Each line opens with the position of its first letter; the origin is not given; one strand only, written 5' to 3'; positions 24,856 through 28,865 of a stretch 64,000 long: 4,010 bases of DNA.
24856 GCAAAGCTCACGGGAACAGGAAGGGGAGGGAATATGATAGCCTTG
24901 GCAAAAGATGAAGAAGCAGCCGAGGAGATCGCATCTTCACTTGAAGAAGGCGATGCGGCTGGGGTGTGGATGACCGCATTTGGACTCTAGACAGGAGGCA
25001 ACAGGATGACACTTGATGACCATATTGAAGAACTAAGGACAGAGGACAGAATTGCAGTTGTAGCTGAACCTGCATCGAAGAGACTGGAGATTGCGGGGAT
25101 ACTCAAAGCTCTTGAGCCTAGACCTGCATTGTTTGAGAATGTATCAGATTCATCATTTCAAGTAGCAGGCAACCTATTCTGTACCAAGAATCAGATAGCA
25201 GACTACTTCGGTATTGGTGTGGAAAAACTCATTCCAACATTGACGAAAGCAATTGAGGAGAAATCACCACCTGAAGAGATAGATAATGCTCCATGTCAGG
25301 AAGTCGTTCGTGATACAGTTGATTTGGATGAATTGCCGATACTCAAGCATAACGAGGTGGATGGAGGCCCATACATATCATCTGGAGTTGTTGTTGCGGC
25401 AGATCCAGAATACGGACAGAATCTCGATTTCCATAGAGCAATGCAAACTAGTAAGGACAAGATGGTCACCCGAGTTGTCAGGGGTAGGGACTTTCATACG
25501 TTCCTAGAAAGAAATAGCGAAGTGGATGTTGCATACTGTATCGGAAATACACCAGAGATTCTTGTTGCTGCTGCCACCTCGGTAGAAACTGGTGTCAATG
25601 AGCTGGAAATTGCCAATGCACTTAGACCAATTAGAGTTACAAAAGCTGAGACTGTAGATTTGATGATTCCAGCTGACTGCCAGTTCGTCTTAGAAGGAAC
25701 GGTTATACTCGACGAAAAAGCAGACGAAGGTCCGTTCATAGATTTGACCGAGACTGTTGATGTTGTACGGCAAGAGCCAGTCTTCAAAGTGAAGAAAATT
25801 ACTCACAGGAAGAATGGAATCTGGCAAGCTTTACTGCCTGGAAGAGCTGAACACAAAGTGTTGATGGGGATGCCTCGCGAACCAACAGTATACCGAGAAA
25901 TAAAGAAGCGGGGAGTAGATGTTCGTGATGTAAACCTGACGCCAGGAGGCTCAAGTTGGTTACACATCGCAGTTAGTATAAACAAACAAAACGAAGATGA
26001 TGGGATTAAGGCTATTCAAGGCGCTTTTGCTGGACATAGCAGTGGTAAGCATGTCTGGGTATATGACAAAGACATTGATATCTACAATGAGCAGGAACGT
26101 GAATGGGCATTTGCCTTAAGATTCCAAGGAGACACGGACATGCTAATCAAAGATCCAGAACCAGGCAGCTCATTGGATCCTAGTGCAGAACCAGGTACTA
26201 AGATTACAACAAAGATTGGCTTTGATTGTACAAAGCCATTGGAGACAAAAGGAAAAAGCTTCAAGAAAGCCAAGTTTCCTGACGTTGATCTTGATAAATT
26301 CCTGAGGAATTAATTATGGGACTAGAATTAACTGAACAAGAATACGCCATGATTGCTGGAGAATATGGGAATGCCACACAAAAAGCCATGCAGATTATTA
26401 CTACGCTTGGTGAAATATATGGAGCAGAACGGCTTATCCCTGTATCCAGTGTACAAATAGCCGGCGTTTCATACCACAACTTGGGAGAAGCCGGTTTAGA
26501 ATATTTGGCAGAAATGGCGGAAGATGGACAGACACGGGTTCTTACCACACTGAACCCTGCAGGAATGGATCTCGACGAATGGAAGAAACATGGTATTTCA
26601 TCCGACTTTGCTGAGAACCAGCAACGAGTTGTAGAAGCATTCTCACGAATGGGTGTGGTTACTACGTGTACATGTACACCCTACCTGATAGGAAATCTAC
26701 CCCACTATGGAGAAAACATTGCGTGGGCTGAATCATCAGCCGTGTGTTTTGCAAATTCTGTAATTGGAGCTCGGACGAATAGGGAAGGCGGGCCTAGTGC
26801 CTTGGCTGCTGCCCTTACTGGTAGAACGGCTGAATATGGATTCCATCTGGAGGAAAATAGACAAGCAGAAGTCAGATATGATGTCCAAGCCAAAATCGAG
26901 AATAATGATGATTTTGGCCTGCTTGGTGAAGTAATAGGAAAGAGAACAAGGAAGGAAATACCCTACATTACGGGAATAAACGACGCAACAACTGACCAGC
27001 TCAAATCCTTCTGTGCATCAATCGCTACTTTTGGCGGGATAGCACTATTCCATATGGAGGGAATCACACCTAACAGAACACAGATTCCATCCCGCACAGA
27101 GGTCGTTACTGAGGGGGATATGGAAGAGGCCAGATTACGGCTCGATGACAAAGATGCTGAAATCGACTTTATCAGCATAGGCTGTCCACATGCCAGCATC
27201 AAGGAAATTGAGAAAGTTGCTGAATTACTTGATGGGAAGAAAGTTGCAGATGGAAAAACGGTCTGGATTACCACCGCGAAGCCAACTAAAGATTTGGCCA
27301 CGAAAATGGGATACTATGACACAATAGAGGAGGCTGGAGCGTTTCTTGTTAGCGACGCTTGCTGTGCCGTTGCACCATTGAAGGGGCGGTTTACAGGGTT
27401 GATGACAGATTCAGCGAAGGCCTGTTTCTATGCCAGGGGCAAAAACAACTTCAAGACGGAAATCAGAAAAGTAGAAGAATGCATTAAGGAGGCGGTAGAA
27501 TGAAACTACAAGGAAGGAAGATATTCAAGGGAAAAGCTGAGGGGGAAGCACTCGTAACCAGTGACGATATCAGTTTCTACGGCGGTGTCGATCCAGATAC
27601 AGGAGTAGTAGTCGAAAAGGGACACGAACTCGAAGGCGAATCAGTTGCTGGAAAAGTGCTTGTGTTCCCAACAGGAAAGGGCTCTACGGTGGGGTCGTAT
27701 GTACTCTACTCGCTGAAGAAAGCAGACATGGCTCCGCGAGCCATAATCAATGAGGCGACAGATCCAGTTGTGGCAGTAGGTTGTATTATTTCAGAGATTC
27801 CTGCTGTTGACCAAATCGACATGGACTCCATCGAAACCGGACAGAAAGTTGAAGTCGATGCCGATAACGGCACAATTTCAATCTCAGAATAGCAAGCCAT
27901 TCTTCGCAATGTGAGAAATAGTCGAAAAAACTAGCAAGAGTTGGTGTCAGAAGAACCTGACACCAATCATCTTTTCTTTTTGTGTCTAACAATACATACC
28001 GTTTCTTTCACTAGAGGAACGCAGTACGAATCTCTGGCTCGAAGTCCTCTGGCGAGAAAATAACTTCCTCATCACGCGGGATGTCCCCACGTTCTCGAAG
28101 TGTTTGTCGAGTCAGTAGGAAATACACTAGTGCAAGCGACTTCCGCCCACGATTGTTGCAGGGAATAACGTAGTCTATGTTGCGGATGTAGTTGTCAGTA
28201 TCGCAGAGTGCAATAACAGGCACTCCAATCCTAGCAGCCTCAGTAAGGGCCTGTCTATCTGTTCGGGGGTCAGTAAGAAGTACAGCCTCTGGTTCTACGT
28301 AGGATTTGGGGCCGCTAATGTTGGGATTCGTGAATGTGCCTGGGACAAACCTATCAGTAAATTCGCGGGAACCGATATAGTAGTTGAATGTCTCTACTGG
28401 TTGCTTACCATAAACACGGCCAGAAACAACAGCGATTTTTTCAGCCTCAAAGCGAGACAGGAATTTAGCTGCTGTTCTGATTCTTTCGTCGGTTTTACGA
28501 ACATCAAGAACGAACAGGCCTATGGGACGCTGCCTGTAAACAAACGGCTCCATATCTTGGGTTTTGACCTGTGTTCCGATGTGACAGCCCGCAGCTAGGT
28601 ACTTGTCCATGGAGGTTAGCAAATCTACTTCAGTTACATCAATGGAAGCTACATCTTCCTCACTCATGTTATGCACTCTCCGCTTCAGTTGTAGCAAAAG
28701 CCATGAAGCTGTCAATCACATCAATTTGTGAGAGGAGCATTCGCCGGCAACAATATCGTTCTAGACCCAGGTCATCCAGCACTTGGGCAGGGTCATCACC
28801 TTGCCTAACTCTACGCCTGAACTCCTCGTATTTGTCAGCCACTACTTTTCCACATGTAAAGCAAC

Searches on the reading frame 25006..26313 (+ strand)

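Call 44: search_protein_families(library=pfam, proteins=[window:25006-26313:+], max_evalue=0.00001)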
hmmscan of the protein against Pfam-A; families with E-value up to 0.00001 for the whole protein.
window:25006-26313:+ (435 aa): 3 families
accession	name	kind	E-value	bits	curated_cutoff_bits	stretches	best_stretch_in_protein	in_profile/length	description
PF01977.22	UbiD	-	4.1e-55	186.6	23.3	1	93-280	6-205/206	3-octaprenyl-4-hydroxybenzoate carboxy-lyase Rift-related domain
PF20696.2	UbiD_C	-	4.6e-26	91.8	24.2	1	285-408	2-127/127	3-octaprenyl-4-hydroxybenzoate carboxy-lyase C-terminal domain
PF20695.2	UbiD_N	-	6.8e-11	42.5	24.3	1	7-82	1-77/78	3-octaprenyl-4-hydroxybenzoate carboxy-lyase N-terminal domain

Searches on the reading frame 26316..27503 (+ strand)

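Call 44: search_protein_families(library=pfam, proteins=[window:26316-27503:+], max_evalue=0.00001)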
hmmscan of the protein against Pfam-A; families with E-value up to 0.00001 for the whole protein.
window:26316-27503:+ (395 aa): 1 family
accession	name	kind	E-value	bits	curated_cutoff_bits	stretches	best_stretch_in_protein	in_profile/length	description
PF04412.18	AcnX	-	2e-148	494.8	31.5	1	3-391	1-400/400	Aconitase X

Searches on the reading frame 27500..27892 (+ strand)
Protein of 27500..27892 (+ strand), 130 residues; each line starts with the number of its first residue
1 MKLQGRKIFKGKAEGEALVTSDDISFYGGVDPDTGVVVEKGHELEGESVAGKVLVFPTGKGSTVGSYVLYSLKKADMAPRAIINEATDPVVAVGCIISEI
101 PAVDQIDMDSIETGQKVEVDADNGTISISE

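Call 44: search_protein_families(library=pfam, proteins=[window:27500-27892:+], max_evalue=0.00001)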
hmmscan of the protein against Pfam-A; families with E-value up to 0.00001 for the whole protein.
window:27500-27892:+ (130 aa): 1 family
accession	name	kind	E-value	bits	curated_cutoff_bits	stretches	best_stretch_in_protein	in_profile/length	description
PF01989.23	AcnX_swivel_put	-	1.5e-35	121.3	27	1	24-103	1-80/80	Aconitase X swivel domain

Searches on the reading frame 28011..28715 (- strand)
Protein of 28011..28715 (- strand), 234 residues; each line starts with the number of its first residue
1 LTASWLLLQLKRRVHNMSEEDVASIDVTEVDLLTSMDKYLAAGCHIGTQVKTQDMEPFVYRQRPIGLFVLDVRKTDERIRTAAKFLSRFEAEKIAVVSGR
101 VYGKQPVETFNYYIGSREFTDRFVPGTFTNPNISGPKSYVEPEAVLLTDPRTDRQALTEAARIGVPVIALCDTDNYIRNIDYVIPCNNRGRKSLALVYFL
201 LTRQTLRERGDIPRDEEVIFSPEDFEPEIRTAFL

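Call 44: search_protein_families(library=pfam, proteins=[window:28011-28715:-], max_evalue=0.00001)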
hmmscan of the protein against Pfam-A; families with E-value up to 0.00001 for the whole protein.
window:28011-28715:- (234 aa): 1 family
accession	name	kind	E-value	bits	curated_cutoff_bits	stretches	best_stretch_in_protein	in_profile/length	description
PF00318.25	Ribosomal_S2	-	2.2e-23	83.1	26.1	2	141-203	149-211/216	Ribosomal protein S2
